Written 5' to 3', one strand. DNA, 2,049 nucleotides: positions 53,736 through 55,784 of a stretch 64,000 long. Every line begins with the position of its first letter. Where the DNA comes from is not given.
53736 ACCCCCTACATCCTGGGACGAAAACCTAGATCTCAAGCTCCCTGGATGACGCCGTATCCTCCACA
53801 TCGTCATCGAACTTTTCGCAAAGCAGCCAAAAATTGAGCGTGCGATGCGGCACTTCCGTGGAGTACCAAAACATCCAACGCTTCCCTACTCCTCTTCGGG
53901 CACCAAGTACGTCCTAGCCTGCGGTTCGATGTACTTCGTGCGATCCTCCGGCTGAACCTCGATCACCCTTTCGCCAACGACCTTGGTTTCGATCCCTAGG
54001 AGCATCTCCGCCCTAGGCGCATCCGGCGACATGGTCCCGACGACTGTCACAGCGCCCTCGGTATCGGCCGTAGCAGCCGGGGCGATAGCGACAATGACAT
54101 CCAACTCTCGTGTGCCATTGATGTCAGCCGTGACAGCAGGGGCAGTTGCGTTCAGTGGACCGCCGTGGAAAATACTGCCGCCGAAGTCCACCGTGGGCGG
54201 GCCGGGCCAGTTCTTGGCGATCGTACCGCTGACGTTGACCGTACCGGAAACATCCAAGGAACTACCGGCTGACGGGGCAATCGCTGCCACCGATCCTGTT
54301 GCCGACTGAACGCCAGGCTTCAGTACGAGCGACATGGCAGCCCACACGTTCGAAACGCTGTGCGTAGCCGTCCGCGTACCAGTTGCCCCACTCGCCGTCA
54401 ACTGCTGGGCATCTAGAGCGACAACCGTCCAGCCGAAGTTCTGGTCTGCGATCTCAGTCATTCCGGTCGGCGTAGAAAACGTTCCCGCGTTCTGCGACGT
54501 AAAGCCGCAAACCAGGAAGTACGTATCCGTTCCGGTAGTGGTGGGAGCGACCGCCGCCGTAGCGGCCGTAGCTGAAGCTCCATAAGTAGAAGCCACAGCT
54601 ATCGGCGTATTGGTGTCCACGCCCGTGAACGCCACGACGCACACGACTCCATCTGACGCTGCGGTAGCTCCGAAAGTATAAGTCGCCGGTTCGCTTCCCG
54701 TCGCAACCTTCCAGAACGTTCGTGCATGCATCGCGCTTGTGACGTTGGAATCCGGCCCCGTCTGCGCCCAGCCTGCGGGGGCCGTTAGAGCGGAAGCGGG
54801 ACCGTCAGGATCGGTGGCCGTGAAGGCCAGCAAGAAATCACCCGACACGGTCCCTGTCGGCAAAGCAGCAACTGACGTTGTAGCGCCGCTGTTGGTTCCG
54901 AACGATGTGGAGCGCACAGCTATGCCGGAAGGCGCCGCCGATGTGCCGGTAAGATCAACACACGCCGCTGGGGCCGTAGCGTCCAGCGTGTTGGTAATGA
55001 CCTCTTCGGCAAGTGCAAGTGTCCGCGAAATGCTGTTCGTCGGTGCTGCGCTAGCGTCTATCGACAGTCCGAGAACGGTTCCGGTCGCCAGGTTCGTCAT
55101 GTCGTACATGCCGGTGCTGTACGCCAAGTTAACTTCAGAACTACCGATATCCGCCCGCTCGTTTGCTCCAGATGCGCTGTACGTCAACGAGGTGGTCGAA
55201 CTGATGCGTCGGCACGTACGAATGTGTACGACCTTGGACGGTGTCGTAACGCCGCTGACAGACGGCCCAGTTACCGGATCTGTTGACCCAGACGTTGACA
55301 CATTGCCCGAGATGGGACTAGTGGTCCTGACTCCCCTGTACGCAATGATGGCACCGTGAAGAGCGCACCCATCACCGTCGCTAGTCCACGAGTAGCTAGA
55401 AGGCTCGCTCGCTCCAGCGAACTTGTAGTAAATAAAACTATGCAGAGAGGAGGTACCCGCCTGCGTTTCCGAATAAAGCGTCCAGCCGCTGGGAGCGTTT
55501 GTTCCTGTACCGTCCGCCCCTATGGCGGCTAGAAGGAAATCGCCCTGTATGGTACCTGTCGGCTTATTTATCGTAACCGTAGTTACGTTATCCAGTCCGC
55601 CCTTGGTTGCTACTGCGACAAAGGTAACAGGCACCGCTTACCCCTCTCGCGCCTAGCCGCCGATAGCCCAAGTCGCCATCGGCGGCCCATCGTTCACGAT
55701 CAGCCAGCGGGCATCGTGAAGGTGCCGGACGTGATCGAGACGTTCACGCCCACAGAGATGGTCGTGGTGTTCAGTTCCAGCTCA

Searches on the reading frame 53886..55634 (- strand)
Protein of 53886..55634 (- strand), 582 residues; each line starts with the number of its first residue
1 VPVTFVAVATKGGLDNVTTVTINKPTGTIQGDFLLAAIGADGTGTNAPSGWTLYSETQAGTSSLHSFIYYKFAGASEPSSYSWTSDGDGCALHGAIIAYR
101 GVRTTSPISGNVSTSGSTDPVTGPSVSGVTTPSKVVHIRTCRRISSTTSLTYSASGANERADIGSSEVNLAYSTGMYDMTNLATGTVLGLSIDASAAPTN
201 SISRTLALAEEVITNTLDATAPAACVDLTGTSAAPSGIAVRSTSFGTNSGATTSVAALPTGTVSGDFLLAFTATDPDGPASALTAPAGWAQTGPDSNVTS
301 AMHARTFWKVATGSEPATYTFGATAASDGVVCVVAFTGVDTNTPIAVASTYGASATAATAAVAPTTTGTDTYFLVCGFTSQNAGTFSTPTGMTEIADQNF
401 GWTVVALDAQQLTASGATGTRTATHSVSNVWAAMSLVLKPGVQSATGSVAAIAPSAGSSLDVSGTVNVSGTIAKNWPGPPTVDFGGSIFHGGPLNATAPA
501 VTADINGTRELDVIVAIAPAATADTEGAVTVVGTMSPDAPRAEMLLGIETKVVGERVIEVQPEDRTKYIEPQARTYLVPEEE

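Call 9: search_protein_families(library=phrogs, proteins=[window:53886-55634:-], max_evalue=0.00001)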
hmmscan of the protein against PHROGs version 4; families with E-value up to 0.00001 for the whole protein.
window:53886-55634:- (582 aa): 1 family
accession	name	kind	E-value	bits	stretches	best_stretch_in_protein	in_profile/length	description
phrog_3329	-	unknown function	2e-21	77.2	2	229-430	207-417/440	-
